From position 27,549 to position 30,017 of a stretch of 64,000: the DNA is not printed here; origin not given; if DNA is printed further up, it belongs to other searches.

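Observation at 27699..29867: DUF455 ferritin-like di-iron domain fused to an ATP-grasp ligase and translationally coupled to chrA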

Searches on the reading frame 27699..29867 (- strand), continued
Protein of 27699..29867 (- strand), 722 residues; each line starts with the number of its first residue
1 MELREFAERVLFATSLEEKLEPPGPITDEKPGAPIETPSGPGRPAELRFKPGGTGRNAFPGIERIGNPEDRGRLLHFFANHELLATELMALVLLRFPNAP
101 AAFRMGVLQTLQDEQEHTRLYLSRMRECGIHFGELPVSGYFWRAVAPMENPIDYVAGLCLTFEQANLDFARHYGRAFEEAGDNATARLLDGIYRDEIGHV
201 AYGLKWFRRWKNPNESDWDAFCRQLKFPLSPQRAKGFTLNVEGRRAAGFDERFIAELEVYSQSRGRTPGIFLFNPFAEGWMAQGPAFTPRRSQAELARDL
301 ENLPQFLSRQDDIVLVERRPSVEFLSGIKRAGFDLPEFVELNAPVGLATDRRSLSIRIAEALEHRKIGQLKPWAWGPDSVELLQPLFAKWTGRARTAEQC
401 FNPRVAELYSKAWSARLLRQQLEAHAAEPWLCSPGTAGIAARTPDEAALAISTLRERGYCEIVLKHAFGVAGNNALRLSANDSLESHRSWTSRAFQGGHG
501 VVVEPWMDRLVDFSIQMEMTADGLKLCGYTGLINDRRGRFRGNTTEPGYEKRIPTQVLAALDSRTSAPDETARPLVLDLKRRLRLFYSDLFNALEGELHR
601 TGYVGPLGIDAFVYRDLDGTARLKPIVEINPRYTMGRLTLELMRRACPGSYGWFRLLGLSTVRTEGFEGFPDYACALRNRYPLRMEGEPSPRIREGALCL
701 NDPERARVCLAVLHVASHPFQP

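Call 21: predict_structure(alignment_id=A1)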
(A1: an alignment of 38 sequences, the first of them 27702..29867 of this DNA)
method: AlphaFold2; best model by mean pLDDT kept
length: 722 residues; sequences in the alignment: 38
mean_pLDDT: 79.6   pTM: 0.69
mean pLDDT of the five models: 79.6, 75.0, 72.6, 68.9, 68.2
residues with pLDDT >= 90: 239; 70-90: 310; 50-70: 131; < 50: 42
segments of 3 or more residues with pLDDT < 50: 54-57, 211-213, 225-239, 263-265, 343-349, 376-378, 565-568
pLDDT, mean of each block of 10 residues (from residue 1): 94 91 88 89 76 52 76 88 92 92 89 93 91 76 82 79 77 83 90 84 65 55 46 38 60 66 62 64 55 79 84 83 86 82 48 65 70 54 68 67 76 91 90 91 93 92 81 75 83 79 92 91 91 79 90 89 57 67 93 93 85 92 88 75 90 91 93 95 82 92 91 91 59
secondary structure, 60 per line:
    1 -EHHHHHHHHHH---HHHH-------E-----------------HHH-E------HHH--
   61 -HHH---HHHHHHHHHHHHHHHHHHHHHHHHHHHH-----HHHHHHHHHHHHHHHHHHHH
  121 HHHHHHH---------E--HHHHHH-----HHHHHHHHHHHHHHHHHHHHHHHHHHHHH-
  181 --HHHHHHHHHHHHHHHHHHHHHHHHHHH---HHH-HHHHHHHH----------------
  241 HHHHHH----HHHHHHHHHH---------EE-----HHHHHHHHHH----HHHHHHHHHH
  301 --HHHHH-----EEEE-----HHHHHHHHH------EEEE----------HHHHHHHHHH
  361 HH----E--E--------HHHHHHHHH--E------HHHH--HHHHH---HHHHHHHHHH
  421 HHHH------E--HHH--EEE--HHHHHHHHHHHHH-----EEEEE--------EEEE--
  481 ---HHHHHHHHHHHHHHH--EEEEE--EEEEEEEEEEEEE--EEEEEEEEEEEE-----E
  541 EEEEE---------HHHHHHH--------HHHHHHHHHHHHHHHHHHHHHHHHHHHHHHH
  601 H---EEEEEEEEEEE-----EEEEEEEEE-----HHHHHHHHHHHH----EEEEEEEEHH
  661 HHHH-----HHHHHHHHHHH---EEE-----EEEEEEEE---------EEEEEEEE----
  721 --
elements in order (helices of 4 or more, strands of 3 or more residues): H3-12 H16-19 H68-95 H101-127 H140-145 H151-179 H183-209 H217-224 H241-246 H251-260 H277-286 H291-300 H303-307 E313-316 H322-330 E337-340 H351-362 H379-387 H397-400 H403-407 H411-424 E439-441 H444-456 E462-466 E475-478 H484-498 E501-505 E508-520 E523-534 E540-545 H555-561 H570-601 E605-615 E621-629 H635-646 E651-658 H659-664 H670-680 E684-686 E692-699 E709-716

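Call 25: fold_search(model_id=the predicted structure, library=pdb)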
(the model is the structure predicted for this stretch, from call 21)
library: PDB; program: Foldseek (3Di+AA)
matches with E <= 10: 1167; with E <= 0.001: 320
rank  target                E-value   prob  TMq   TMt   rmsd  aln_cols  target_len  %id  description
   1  8ynd_D                3.9e-12  1.00  0.39  0.63   7.2       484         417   15  ATP-grasp peptide ligase from Streptomyces (released 2025-02-19)
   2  3wvq_A                1.4e-11  1.00  0.40  0.62   6.5       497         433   18  Structure of ATP grasp protein (released 2014-11-19)
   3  8ynd_H                1.5e-11  1.00  0.40  0.66   6.5       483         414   16  ATP-grasp peptide ligase from Streptomyces (released 2025-02-19)
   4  3wvr_B                2.0e-11  1.00  0.41  0.65   5.8       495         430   16  Structure of ATP grasp protein with AMP (released 2014-11-19)
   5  8ynd_B                2.4e-11  1.00  0.40  0.65   6.4       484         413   16  ATP-grasp peptide ligase from Streptomyces (released 2025-02-19)
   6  8ynd_A                2.5e-11  1.00  0.40  0.66   6.6       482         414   15  ATP-grasp peptide ligase from Streptomyces (released 2025-02-19)
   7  3wvq_B                2.8e-11  1.00  0.39  0.62   6.8       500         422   17  Structure of ATP grasp protein (released 2014-11-19)
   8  8ynd_F                3.2e-11  1.00  0.38  0.63   7.5       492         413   14  ATP-grasp peptide ligase from Streptomyces (released 2025-02-19)
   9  8ynd_G                6.6e-11  1.00  0.38  0.63   7.6       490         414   15  ATP-grasp peptide ligase from Streptomyces (released 2025-02-19)
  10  3wvq_C                8.0e-11  1.00  0.40  0.64   6.0       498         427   17  Structure of ATP grasp protein (released 2014-11-19)
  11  8ynd_C                1.2e-10  1.00  0.36  0.60   7.2       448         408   15  ATP-grasp peptide ligase from Streptomyces (released 2025-02-19)
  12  3wvr_A                1.3e-10  1.00  0.39  0.62   6.7       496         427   18  Structure of ATP grasp protein with AMP (released 2014-11-19)
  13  8ynd_E                1.3e-10  1.00  0.37  0.59   8.0       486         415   15  ATP-grasp peptide ligase from Streptomyces (released 2025-02-19)
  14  3wvr_D                1.6e-10  1.00  0.38  0.62   6.7       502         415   16  Structure of ATP grasp protein with AMP (released 2014-11-19)
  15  8ynq_B                2.3e-10  1.00  0.39  0.65   6.0       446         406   16  ATP-grasp peptide ligase from Streptomyces (released 2025-02-19)
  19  7r8q_A                4.5e-10  1.00  0.35  0.59   7.3       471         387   11  Closed form of SAOUHSC_02373 in complex with ADP, citrate, Mg2+ and Na+ (released 2022-09-14)
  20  7r8q_B                8.3e-10  1.00  0.37  0.64   6.5       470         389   11  Closed form of SAOUHSC_02373 in complex with ADP, citrate, Mg2+ and Na+ (released 2022-09-14)
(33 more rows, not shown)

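Call 27: find_related_loci(query=A2, collection=genome_contigs, flank=10000)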
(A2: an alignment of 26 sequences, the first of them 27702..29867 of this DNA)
Query A2 (722 aa) in genome_contigs; peptide patterns used: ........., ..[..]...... (x = any residue, [..] = any of these).
600 stretches matched a pattern (row limit reached: there are more); 549 encode a relative of the query (tblastn E <= 1e-3); the best 80 are kept; 80 distinct loci.
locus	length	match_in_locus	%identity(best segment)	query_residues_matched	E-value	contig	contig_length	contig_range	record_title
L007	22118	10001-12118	62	1-716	0e+0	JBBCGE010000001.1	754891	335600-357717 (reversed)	MAG: Limisphaerales bacterium isolate bin.6 s10953.ctg010975l, whole genome shotgun sequence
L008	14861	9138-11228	62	1-716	0e+0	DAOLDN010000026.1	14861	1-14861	MAG TPA_asm: Verrucomicrobiota bacterium isolate AMR_MDS_0155 NODE_707_length_14861_cov_4.500473, whole genome shotgun s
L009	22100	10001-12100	61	1-716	0e+0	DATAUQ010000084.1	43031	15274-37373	MAG TPA_asm: Verrucomicrobiia bacterium isolate SMAG_U5576 k141_3435961, whole genome shotgun sequence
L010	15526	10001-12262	59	1-715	0e+0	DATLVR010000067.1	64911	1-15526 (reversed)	MAG TPA_asm: Verrucomicrobiia bacterium isolate SMAG_U13197 k141_305875, whole genome shotgun sequence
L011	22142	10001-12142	61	1-721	0e+0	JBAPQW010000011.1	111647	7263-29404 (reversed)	MAG: Verrucomicrobiia bacterium isolate MFD01155_ilm_asm_bin21 k127_225029, whole genome shotgun sequence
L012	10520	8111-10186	61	1-716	0e+0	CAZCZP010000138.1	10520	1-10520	MAG TPA_asm: uncultured Bifidobacteriaceae bacterium isolate SRP237561_co1_88 genome assembly, contig: NODE_12163_length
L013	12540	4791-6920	60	1-716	0e+0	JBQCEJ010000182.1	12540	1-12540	MAG: Verrucomicrobiota bacterium isolate bin124 k141_536280, whole genome shotgun sequence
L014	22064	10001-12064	61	1-716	0e+0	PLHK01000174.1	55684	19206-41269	MAG: Limisphaerales bacterium isolate bog_1402 73.20110800_S1S.11_contig_5080, whole genome shotgun sequence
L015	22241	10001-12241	59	1-717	0e+0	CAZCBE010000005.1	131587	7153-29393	MAG TPA_asm: uncultured Klebsiella sp. isolate SRP292972_co3_125 genome assembly, contig: NODE_173_length_131587_cov_20.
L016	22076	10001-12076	61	1-715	0e+0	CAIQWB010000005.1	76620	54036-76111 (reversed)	MAG: uncultured Verrucomicrobia subdivision 3 bacterium isolate AlinenLipids_bin-9528 genome assembly, contig: bin-9528:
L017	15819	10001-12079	59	1-719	0e+0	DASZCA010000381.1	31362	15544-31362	MAG TPA_asm: Verrucomicrobiia bacterium isolate SMAG_U6430 k141_9459, whole genome shotgun sequence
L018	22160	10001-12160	59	1-715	0e+0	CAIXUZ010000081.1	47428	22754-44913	MAG: uncultured Verrucomicrobia subdivision 3 bacterium isolate MJ-time_bin-1719 genome assembly, contig: bin-1719:81/82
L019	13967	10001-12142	60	1-716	0e+0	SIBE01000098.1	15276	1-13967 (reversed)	MAG: Pedosphaera sp. isolate Baikal-deep-G225 BACOMB-C18677, whole genome shotgun sequence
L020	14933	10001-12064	59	1-716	0e+0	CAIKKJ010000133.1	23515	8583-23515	MAG: uncultured Verrucomicrobia subdivision 3 bacterium isolate Umea1_bin-1418 genome assembly, contig: bin-1418:133/213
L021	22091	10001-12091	60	1-715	0e+0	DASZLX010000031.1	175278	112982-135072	MAG TPA_asm: Verrucomicrobiia bacterium isolate SMAG_U5876 k141_2323364, whole genome shotgun sequence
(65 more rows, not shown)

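Call 38: search_solved_structures(query=A2, max_evalue=10, show_alignments=3)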
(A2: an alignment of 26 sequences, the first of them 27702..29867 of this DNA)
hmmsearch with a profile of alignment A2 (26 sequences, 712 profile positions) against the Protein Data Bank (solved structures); distinct sequences matched with E-value up to 10: 4.
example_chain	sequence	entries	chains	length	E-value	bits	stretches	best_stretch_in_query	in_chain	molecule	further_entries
7r8p_A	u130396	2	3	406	0.039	15.8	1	375-541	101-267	ATP-grasp domain-containing protein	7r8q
3vw4_A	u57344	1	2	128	0.33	12.8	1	188-242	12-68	Rep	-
4xze_A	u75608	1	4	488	0.88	11.3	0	189-235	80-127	Nucleoprotein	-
5a97_A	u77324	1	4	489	0.89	11.3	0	189-235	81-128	NUCLEOCAPSID PROTEIN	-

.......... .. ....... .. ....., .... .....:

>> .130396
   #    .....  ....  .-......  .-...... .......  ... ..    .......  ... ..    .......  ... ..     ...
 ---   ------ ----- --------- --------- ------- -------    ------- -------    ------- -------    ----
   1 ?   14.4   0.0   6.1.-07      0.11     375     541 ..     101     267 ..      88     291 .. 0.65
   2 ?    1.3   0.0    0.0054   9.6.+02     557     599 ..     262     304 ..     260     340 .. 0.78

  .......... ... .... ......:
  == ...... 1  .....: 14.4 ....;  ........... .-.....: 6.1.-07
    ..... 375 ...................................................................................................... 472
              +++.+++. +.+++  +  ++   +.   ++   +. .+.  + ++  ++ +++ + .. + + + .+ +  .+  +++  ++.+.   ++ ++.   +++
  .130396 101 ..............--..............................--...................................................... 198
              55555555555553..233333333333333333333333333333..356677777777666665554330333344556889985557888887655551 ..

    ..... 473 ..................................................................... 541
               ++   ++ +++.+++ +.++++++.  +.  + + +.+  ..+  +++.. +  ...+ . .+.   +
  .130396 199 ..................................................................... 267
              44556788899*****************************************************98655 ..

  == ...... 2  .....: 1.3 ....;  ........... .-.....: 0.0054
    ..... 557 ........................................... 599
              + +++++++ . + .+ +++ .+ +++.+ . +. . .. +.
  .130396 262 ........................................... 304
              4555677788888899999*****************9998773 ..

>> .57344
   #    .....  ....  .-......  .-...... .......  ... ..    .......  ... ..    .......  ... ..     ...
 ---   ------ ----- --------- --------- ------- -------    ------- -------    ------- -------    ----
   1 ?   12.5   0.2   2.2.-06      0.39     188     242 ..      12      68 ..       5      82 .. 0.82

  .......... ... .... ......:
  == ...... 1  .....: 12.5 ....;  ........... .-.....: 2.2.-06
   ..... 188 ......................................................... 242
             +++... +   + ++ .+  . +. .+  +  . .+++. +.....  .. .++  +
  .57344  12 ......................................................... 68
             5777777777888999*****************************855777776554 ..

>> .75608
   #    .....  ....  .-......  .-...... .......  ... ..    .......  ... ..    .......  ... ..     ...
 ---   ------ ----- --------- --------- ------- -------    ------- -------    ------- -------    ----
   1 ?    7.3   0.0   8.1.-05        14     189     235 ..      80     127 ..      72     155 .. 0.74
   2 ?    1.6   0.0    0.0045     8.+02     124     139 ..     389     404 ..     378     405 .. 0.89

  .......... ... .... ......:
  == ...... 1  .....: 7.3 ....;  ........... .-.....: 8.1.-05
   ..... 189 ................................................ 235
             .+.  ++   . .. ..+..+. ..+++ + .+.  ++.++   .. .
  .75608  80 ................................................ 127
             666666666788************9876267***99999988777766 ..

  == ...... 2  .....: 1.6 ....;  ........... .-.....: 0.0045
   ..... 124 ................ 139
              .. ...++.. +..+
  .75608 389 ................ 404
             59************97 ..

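Call 49: search_protein_families(library=pfam, proteins=[L002:5487-7595:+, L002:4015-4947:-], max_evalue=0.01)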
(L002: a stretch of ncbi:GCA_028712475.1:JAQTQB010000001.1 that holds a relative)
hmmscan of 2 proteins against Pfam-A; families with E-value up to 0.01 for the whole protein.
L002:5487-7595:+ (702 aa): 5 families
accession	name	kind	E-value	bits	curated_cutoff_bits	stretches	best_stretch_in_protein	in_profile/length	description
PF00270.35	DEAD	-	3.3e-52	177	26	1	29-194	2-166/167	DEAD/DEAH box helicase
PF00271.37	Helicase_C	-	1.1e-33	116.3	23.5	1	231-338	3-110/110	Helicase conserved C-terminal domain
PF03880.21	DbpA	-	3.3e-20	72.3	25.6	1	630-700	1-71/72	DbpA RNA binding domain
PF25399.1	DeaD_dimer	-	2.4e-11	43.9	23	1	372-431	1-61/67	RNA helicase DeaD dimerization domain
PF04851.21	ResIII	-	1.5e-07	31.9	22.5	1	43-189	25-163/164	Type III restriction enzyme, res subunit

L002:4015-4947:- (310 aa): 1 family
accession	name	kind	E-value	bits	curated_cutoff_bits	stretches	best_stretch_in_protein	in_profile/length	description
PF03544.19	TonB_C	-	0.0015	19.4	24.6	1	239-293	12-65/79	Gram-negative bacterial TonB protein C-terminal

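Call 55: search_protein_families(library=pfam, alignment_id=A2, max_evalue=5)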
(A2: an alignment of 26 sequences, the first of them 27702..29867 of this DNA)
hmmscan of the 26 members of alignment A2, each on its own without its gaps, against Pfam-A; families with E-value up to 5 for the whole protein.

A. member 1, window:27702-29867:- (722 aa): 2 families
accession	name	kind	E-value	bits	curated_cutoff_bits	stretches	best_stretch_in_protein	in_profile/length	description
PF04305.20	DUF455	-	1.4e-47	162.8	34.3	1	37-254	33-246/247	Protein of unknown function (DUF455)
PF11379.13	DUF3182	-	0.13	11.6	26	1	437-538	116-216/354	Protein of unknown function (DUF3182)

B. families by the number of members that match (of 26 scanned): 17 families
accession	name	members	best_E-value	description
PF04305.20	DUF455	26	7e-55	Protein of unknown function (DUF455)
PF22277.2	EncFtn-like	10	0.0015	EncFtn-like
PF18604.6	PreAtp-grasp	3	0.012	Pre ATP-grasp domain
PF02915.23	Rubrerythrin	3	0.032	Rubrerythrin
PF00210.30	Ferritin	2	0.032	Ferritin-like domain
PF11379.13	DUF3182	2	0.041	Protein of unknown function (DUF3182)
PF02743.24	dCache_1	1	0.0041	Cache domain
PF02655.19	ATP-grasp_3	1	0.023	ATP-grasp domain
PF07584.16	BatA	1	0.062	Aerotolerance regulator N-terminal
PF20713.2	DUF6826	1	0.093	Domain of unknown function (DUF6826)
PF13118.11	DUF3972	1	0.14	Protein of unknown function (DUF3972)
PF13161.12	DUF3996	1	0.23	Protein of unknown function (DUF3996)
PF04394.19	DUF536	1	0.25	Protein of unknown function, DUF536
PF18105.7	PGM1_C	1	0.26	PGM1 C-terminal domain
PF00268.27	Ribonuc_red_sm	1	0.27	Ribonucleotide reductase, small chain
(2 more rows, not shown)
